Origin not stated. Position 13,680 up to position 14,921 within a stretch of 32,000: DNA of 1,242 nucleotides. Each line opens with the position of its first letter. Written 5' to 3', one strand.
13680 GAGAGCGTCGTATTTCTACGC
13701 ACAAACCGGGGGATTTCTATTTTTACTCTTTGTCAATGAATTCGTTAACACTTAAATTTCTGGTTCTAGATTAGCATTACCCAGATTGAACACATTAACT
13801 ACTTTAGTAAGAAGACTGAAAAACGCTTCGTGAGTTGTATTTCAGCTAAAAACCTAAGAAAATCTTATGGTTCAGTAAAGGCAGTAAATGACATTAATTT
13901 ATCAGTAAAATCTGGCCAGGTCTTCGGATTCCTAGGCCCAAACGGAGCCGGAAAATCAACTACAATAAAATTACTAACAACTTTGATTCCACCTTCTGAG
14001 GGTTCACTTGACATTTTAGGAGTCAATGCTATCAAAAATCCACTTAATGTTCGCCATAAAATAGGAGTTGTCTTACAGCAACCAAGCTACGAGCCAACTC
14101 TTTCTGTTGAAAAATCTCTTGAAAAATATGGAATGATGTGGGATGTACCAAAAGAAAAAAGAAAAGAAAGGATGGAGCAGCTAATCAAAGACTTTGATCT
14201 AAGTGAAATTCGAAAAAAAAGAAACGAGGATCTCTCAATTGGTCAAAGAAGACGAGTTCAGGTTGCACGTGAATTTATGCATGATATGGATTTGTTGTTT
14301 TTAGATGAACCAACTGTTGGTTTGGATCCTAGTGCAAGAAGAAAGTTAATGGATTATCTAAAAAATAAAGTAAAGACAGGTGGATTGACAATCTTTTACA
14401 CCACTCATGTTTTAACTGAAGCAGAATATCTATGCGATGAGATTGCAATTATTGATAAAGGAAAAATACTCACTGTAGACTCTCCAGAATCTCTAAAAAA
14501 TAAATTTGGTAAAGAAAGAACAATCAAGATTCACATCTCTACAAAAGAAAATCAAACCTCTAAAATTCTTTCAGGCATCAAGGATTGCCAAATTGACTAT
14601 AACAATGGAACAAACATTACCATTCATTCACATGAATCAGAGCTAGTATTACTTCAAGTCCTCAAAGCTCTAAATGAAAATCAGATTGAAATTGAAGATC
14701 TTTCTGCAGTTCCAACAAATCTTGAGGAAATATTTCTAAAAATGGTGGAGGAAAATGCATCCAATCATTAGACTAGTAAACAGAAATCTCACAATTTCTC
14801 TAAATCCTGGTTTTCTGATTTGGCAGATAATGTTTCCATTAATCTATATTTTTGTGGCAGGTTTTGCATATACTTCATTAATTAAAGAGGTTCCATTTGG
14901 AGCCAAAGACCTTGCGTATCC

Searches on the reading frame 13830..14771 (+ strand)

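Call 63: search_protein_families(library=pfam, proteins=[window:13830-14771:+], max_evalue=0.0001)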
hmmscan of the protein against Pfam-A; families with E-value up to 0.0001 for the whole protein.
window:13830-14771:+ (313 aa): 4 families
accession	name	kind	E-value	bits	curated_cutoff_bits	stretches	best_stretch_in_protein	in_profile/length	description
PF00005.33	ABC_tran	-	3.3e-30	105.9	25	1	19-162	1-136/137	ABC transporter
PF13304.12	AAA_21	-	1.8e-12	48.4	27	1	149-193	252-298/304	AAA domain, putative AbiEii toxin, Type IV TA system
PF13732.12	DrrA1-3_C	-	5.4e-07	30.7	27.4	1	219-306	3-81/81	ATP-binding protein DrrA1-3-like, C-terminal domain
PF13175.12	AAA_15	-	5.5e-07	30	32.1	0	151-193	327-369/374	AAA ATPase domain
